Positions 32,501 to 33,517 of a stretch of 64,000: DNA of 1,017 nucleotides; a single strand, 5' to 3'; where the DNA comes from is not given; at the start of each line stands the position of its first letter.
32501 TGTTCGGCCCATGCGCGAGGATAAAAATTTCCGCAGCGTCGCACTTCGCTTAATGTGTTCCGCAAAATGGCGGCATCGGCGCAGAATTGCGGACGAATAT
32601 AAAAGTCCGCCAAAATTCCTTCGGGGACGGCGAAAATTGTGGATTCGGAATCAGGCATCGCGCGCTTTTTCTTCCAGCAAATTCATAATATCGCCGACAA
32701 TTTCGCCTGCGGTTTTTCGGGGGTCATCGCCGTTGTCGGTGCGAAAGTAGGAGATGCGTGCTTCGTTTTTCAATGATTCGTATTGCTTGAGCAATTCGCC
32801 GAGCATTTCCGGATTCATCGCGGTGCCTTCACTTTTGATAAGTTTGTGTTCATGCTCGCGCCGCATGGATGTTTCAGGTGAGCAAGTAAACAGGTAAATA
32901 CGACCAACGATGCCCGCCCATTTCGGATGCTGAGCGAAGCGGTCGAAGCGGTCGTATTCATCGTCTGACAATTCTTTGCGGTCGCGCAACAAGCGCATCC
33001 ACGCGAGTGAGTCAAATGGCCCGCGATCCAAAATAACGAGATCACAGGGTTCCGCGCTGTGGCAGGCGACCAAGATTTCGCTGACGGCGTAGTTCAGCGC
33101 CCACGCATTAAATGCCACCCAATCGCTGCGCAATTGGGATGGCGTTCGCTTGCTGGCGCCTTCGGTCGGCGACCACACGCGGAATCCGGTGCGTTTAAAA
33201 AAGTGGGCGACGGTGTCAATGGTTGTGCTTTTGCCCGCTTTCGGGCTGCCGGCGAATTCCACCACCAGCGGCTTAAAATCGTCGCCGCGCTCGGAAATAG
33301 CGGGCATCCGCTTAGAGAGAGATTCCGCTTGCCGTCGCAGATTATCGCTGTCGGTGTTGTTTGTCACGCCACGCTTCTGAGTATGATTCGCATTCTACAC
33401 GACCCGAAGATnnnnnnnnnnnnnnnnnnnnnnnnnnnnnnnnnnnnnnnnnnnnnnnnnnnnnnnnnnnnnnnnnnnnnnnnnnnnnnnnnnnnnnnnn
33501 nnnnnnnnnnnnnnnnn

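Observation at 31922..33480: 1.5-kb islet bounded by 66-bp direct repeats that duplicate the aceB 3' end, carrying a Nudix hydrolase and a P-loop nucleotide-kinase-like gene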

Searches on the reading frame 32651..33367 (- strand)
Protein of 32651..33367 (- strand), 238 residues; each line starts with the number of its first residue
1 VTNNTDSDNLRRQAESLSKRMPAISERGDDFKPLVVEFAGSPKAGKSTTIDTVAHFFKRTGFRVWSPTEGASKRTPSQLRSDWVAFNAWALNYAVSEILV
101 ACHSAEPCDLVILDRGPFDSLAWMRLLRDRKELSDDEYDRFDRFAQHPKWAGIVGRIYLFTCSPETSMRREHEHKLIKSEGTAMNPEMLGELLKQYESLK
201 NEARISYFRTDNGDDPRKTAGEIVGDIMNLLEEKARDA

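Call 4: search_protein_families(library=pfam, proteins=[window:32651-33367:-], max_evalue=0.01)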
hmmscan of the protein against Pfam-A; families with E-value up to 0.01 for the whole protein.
window:32651-33367:- (238 aa): 2 families
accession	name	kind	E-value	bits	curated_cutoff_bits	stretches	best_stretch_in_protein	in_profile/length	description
PF13521.12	AAA_28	-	3.6e-05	24.5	27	1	38-130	4-96/164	AAA domain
PF03308.22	MeaB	-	0.0058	16.1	23.1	1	33-64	33-64/273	Methylmalonyl Co-A mutase-associated GTPase MeaB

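Call 5: search_protein_families(library=padloc, proteins=[window:32651-33367:-], max_evalue=1)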
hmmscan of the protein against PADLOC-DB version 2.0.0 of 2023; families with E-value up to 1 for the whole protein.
window:32651-33367:- (238 aa): 0 families

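Call 6: search_protein_families(library=ncbifam, proteins=[window:32651-33367:-], max_evalue=1)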
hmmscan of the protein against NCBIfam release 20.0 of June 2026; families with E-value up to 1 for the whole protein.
window:32651-33367:- (238 aa): 7 families
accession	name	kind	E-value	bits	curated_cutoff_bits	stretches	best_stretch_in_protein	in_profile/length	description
TIGR00750.1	lao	equivalog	0.012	14.7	240.75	1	34-64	35-65/300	methylmalonyl Co-A mutase-associated GTPase MeaB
NF011064.0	PRK14494.1-3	equivalog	0.028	13.8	418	1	36-64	4-32/244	putative molybdopterin-guanine dinucleotide biosynthesis protein MobB/FeS domain-containing protein protein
NF006746.0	PRK09270.1-5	subfamily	0.03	13.2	250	1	23-61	11-49/210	nucleoside/nucleotide kinase family protein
TIGR01425.1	SRP54_euk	equivalog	0.066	12.1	576.25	1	32-64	99-131/428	signal recognition particle protein SRP54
NF053646.1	pMurD1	equivalog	0.12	11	610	1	44-66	118-140/465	pseudomurein biosynthesis peptide ligase pMurD1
NF006958.0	PRK09435.1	equivalog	0.2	10.6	329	1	34-64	58-88/333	methylmalonyl Co-A mutase-associated GTPase MeaB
TIGR00064.1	ftsY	equivalog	0.23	10.7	260.7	1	22-64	68-110/279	signal recognition particle-docking protein FtsY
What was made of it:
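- On dNK/TMPK-type nucleoside or nucleotide kinase: Membership of a specific kinase family is not met: AAA_28 is below its cut-off and the TMPK/dNK models are not hit (calls 4, 6).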

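Call 7: find_homologous_proteins(query=window:32651-33367:-)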
Query window:32651-33367:- (238 aa): 233 proteins with E <= 0.001 among 736 candidates; the best 120 are listed.
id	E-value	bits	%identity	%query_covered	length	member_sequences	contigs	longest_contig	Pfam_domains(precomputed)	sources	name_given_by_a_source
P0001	4.4e-158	542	100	100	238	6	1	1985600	-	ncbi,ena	-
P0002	1.1e-151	521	97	100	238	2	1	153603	PF13521.13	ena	-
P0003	7.6e-98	345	68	98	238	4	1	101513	PF13521.13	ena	-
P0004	1.4e-96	341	67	98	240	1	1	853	-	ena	-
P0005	9.9e-95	335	67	97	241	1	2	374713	-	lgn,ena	-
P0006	3.2e-93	330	66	99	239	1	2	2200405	-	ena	-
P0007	2.5e-90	321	65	99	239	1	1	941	-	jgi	-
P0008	4.9e-89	316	65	95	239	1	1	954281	-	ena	-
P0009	7.8e-89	316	64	97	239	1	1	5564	-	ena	-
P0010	1.5e-88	315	64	95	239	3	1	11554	-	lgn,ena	-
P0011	2.5e-88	314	64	98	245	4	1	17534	-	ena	-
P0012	5.1e-88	313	62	97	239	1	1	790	-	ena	-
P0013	5.5e-88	313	62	100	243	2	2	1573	-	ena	-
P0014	6.1e-88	313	63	100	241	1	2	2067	-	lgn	-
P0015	1.2e-87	312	63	98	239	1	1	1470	-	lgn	-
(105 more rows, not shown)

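Call 9: find_encoding_contigs(protein=P0002, flank=10000, max_places=4)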
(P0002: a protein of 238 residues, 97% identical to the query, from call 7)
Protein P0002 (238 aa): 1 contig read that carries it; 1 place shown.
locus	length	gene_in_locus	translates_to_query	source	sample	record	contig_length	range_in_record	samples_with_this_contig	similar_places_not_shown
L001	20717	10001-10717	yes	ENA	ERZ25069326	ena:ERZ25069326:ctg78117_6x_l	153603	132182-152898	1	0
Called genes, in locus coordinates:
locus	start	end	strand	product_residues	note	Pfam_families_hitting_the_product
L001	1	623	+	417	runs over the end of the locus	PF00346:Complex1_49kDa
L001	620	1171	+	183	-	PF01257:2Fe-2S_thioredx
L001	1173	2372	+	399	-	-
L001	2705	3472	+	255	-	PF01634:HisG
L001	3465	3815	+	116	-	PF00815:Histidinol_dh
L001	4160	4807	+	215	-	PF00815:Histidinol_dh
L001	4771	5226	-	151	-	-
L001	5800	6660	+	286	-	PF01678:DAP_epimerase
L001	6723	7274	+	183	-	-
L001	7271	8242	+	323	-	PF02899:Phage_int_SAM_1, PF00589:Phage_integrase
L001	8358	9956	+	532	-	PF20656:MS_N, PF01274:MS_TIM-barrel, PF20659:MS_C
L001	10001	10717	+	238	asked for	PF13521:AAA_28 (faint)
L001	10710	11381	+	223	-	PF00293:NUDIX (weak)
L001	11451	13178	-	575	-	PF09423:PhoD, PF19050:PhoD_2 (faint)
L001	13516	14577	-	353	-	PF03129:HGTP_anticodon, PF01464:SLT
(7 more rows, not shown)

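Call 10: find_encoding_contigs(protein=P0001, flank=10000, max_places=4)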
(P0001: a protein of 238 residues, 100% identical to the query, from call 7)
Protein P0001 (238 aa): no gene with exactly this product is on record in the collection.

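Call 12: find_encoding_contigs(protein=P0003, flank=10000, max_places=3)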
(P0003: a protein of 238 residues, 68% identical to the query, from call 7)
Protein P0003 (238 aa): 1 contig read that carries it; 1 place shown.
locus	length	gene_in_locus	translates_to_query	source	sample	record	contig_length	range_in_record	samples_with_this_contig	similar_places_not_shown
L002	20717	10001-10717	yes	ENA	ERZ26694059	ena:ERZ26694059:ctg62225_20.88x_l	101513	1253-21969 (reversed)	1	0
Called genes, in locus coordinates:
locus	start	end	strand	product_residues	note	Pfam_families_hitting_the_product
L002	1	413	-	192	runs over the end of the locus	PF01066:CDP-OH_P_transf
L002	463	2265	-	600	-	PF01541:GIY-YIG, PF27096:UvrC_M, PF22920:UvrC_RNaseH, PF08459:UvrC_RNaseH_dom, PF14520:HHH_5 (weak)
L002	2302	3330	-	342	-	PF00106:adh_short (faint), PF01073:3Beta_HSD, PF01370:Epimerase, PF02719:Polysacc_synt_2, PF04321:RmlD_sub_bind, PF07993:NAD_binding_4 (faint), PF13460:NAD_binding_10 (weak), PF16363:GDP_Man_Dehyd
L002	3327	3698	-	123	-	PF00892:EamA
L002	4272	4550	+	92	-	-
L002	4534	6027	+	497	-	PF00890:FAD_binding_2 (weak), PF01266:DAO (faint), PF07992:Pyr_redox_2 (faint), PF13450:NAD_binding_8 (faint), PF00732:GMC_oxred_N, PF05199:GMC_oxred_C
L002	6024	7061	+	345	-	PF01073:3Beta_HSD, PF01370:Epimerase, PF04321:RmlD_sub_bind, PF07993:NAD_binding_4 (faint), PF16363:GDP_Man_Dehyd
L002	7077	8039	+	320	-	PF00561:Abhydrolase_1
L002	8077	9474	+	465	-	PF02878:PGM_PMM_I, PF02879:PGM_PMM_II, PF02880:PGM_PMM_III, PF00408:PGM_PMM_IV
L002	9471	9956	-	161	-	-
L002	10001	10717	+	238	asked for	PF13521:AAA_28 (faint)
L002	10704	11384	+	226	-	PF00293:NUDIX (weak)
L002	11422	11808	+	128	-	-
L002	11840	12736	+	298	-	PF13714:PEP_mutase, PF00463:ICL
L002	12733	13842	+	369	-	PF00285:Citrate_synt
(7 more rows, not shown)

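Call 13: find_encoding_contigs(protein=P0005, flank=10000, max_places=3)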
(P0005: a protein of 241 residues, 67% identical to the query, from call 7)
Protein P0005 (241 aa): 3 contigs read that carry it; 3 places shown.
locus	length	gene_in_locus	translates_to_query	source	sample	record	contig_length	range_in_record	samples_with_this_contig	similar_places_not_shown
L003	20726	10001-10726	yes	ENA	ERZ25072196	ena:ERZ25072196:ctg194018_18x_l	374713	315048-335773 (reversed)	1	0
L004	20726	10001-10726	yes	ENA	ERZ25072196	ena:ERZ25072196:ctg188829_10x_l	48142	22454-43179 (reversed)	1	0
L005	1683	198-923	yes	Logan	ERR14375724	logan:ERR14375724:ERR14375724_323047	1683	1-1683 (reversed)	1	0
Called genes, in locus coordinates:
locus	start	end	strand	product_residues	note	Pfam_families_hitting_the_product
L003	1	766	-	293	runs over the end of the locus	PF00009:GTP_EFTU (faint), PF01926:MMR_HSR1, PF02421:FeoB_N, PF00350:Dynamin_N (faint), PF07650:KH_2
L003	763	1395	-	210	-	PF14622:Ribonucleas_3_3, PF00636:Ribonuclease_3, PF00035:dsrm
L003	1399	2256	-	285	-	PF10502:Peptidase_S26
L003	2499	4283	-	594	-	PF00009:GTP_EFTU, PF03144:GTP_EFTU_D2, PF00679:EFG_C, PF06421:LepA_C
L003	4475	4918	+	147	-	PF23991:DUF7310 (faint), PF06825:HSBP1 (faint)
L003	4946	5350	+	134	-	-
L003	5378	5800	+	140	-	-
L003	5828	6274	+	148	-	-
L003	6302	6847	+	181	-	-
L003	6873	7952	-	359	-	PF00586:AIRS, PF02769:AIRS_C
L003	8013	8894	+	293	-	-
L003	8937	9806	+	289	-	PF00892:EamA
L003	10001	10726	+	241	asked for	-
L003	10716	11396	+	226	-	PF00293:NUDIX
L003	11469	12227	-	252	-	PF00106:adh_short, PF08659:KR, PF13561:adh_short_C2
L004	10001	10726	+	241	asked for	-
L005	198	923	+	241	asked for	-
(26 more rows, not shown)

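Call 14: find_encoding_contigs(protein=P0006, flank=10000, max_places=3)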
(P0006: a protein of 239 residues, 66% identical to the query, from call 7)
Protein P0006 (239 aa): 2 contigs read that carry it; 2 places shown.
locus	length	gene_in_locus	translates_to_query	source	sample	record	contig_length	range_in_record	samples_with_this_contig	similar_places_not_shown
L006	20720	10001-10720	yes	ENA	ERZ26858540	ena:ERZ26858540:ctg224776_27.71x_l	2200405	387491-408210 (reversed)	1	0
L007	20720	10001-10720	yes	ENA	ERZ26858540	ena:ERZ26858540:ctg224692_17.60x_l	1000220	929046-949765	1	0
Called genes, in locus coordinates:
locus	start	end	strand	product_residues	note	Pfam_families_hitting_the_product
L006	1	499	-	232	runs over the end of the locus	PF01168:Ala_racemase_N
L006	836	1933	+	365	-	PF00437:T2SSE, PF13191:AAA_16 (faint)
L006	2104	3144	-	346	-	PF02424:ApbE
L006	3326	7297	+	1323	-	PF14239:RRXRR (weak), PF01844:HNH (weak)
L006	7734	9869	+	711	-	-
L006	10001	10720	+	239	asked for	-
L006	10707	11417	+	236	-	PF00293:NUDIX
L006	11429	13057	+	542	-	PF06418:CTP_synth_N, PF00117:GATase, PF07722:Peptidase_C26 (faint)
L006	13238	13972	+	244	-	PF00793:DAHP_synth_1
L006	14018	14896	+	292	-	PF01025:GrpE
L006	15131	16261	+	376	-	PF00083:Sugar_tr, PF07690:MFS_1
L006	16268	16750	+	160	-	PF00436:SSB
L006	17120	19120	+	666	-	PF00012:HSP70, PF06723:MreB_Mbl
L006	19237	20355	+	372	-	PF00226:DnaJ, PF01556:DnaJ_C, PF00684:DnaJ_CXXCXGXG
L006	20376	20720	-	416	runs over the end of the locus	PF14487:DarT, PF01661:Macro (weak)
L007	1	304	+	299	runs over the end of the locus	PF12686:DUF3800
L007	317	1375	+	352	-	PF00561:Abhydrolase_1 (faint)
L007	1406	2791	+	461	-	PF02878:PGM_PMM_I, PF02879:PGM_PMM_II, PF02880:PGM_PMM_III, PF00408:PGM_PMM_IV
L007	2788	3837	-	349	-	PF02424:ApbE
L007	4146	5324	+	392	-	-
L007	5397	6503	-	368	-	PF09519:RE_HindVP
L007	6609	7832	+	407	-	PF00145:DNA_methylase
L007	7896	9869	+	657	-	-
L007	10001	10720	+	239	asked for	-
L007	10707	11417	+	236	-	PF00293:NUDIX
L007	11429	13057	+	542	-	PF06418:CTP_synth_N, PF00117:GATase, PF07722:Peptidase_C26 (faint)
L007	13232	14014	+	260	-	PF00793:DAHP_synth_1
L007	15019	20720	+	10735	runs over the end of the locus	-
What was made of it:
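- In L006 and L007 it borders a variable region with an R-M system or an HNH protein, with DarT nearby (call 14).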

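Call 35: search_solved_structures(query=A4, max_evalue=1, show_alignments=2)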
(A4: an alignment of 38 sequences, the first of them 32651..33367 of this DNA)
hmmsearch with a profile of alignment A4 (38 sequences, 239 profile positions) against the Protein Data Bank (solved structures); distinct sequences matched with E-value up to 1: 12.
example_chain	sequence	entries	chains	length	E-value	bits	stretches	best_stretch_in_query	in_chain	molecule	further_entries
3dm9_B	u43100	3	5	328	0.027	17.1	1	22-63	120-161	Signal recognition particle receptor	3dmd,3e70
6cy1_A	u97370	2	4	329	0.24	14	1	25-63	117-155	Signal recognition particle receptor FtsY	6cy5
6c2u_A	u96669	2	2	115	0.35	13.5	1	10-66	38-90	phosphate-loop protein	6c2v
5l3s_B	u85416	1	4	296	0.39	13.3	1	14-62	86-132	Signal recognition particle receptor FtsY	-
5l3w_A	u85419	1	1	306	0.41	13.3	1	14-62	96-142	Signal recognition particle receptor FtsY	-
9nfi_A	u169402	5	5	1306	0.41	13.2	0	36-62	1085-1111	Permeability Glycoprotein (P-gp)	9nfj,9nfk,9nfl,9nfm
9oe1_A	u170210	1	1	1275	0.51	12.9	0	32-56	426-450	ATP-binding cassette, sub-family B (MDR/TAP), member 4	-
9ody_A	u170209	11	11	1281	0.52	12.9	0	32-56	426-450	ATP-binding cassette, sub-family B (MDR/TAP), member 4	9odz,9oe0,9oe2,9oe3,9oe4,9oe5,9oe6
3gdw_A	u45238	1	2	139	0.53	12.9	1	162-202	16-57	Sigma-54 interaction domain protein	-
6y2z_A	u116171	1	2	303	0.74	12.4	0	27-62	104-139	Signal recognition particle 54 kDa protein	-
6y32_A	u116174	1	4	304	0.74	12.4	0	27-62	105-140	Signal recognition particle 54 kDa protein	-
6y32_B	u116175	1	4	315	0.93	12.1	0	17-63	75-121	Signal recognition particle receptor subunit alpha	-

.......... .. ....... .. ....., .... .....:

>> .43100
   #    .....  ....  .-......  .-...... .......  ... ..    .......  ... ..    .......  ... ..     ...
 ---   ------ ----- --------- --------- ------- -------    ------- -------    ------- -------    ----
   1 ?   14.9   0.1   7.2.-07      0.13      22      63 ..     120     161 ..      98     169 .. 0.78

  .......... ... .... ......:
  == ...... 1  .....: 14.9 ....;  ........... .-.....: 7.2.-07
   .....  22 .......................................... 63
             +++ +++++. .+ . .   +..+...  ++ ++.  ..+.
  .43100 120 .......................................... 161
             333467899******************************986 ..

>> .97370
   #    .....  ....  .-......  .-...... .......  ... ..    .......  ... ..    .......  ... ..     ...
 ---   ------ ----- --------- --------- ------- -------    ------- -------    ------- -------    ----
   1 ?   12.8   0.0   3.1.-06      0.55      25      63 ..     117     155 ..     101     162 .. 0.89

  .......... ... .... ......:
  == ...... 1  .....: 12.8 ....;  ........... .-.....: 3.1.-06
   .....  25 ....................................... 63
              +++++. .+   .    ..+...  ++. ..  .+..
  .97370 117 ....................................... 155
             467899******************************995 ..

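Call 37: search_protein_families(library=phrogs, proteins=[window:32651-33367:-], max_evalue=0.1)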
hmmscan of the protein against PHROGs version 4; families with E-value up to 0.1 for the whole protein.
window:32651-33367:- (238 aa): 1 family
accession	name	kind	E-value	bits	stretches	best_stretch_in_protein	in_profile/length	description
phrog_2107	-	other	2.8e-05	24.9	1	34-137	4-113/201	thymidylate kinase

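Call 38: search_dna_similar(query=window:32651-33367:-, collection=plasmids, mode=protein, max_rows=15)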
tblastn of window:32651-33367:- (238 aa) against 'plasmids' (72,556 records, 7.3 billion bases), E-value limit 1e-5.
No match.

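Call 39: search_dna_similar(query=window:32651-33367:-, collection=phages, mode=protein, max_rows=15)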
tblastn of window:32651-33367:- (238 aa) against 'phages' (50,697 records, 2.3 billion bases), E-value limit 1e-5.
No match.

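Call 40: predict_structure(alignment_id=A4)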
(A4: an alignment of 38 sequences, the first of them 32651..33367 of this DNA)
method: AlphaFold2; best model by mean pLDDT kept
length: 238 residues; sequences in the alignment: 38
mean_pLDDT: 90.7   pTM: 0.89
mean pLDDT of the five models: 90.7, 89.6, 89.1, 84.3, 82.0
residues with pLDDT >= 90: 178; 70-90: 49; 50-70: 9; < 50: 2
segments of 3 or more residues with pLDDT < 50: none
pLDDT, mean of each block of 10 residues (from residue 1): 72 97 83 94 93 97 85 76 90 93 91 94 96 97 94 95 95 84 86 95 94 87 97 91
secondary structure, 60 per line:
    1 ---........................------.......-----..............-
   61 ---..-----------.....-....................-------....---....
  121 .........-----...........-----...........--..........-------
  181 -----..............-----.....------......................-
elements in order: H4-27 E34-40 H46-59 H77-81 H83-102 E110-113 H117-129 H135-145 E154-161 H164-173 H186-199 E205-209 H216-237

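Call 43: fold_search(model_id=the predicted structure, library=pdb)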
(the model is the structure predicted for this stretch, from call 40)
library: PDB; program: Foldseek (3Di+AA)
matches with E <= 10: 1394; with E <= 0.001: 279
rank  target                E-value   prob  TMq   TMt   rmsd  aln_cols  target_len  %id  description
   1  3qej_A                8.6e-08  1.00  0.63  0.64   4.5       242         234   14  S74E-dCK mutant in complex with UDP (released 2011-03-16)
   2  3ipy_A                9.1e-08  1.00  0.63  0.66   4.4       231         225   14  X-Ray structure of Human Deoxycytidine Kinase in complex with an inhibitor (released 2010-08-18)
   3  7zi2                  1.2e-07  1.00  0.63  0.65   4.5       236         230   13  Crystal structure of dCK C4S-S74E mutant in complex with UDP and the dCKi2 inhibitor (released 2023-06-07)
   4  3qeo_A                1.2e-07  1.00  0.60  0.61   5.1       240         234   14  S74E-R104M-D133A dCK variant in complex with L-deoxythymidine and UDP (released 2011-03-16)
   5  2zi7_A                1.9e-07  1.00  0.62  0.67   4.3       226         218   14  C4S dCK variant of dCK in complex with D-dG+UDP (released 2008-07-08)
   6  2zi5_D                2.0e-07  1.00  0.65  0.70   4.1       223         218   14  C4S dCK variant of dCK in complex with L-dA+UDP (released 2008-04-22)
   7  3kfx_B                2.1e-07  1.00  0.58  0.57   6.9       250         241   12  Human dCK complex with 5-Me dC and ADP (released 2010-09-15)
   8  2no9_B                2.3e-07  1.00  0.64  0.66   4.2       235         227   15  The structure of deoxycytidine kinase complexed with troxacitabine and ADP. (released 2007-02-13)
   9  4kcg_A                2.4e-07  1.00  0.63  0.65   4.7       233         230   14  Human dCK C4S-S74E mutant in complex with UDP and the DI-39 inhibitor (released 2014-03-12)
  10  8puu_B                2.4e-07  1.00  0.60  0.64   4.3       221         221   16  Giardia intestinalis deoxyadenosine kinase forms a functional tetramer (released 2024-10-30)
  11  1p60_B                2.5e-07  1.00  0.64  0.67   4.3       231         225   15  Structure of human dCK complexed with 2'-Deoxycytidine and ADP, Space group C 2 2 21 (released 2003-07-01)
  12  7zib                  2.7e-07  1.00  0.63  0.65   4.6       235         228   15  Crystal structure of dCK C4S-S74E mutant in complex with UDP and the OR0635 inhibitor (released 2023-06-07)
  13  8puu_A                2.7e-07  1.00  0.60  0.67   4.2       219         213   16  Giardia intestinalis deoxyadenosine kinase forms a functional tetramer (released 2024-10-30)
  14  3qen_A                3.2e-07  1.00  0.64  0.65   4.3       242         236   15  S74E dCK in complex with 5-bromodeoxycytidine and UDP (released 2011-03-16)
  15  3qej_B                3.4e-07  1.00  0.63  0.64   4.4       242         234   14  S74E-dCK mutant in complex with UDP (released 2011-03-16)
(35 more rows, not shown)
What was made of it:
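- On dNK/TMPK-type nucleoside or nucleotide kinase: Foldseek hits to dCK, dNK, TMPK and AbmG at E about 1e-7 (call 43).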

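Call 47: find_related_loci(query=A4, collection=viral_contigs, flank=8000)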
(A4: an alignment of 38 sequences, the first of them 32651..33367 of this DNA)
Query A4 (238 aa) in viral_contigs; peptide patterns used: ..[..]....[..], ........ (x = any residue, [..] = any of these).
15 stretches matched a pattern, but none encodes a relative of the query by tblastn (E <= 1e-3).
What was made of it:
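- It is absent from phage and plasmid collections (calls 38, 39, 47).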
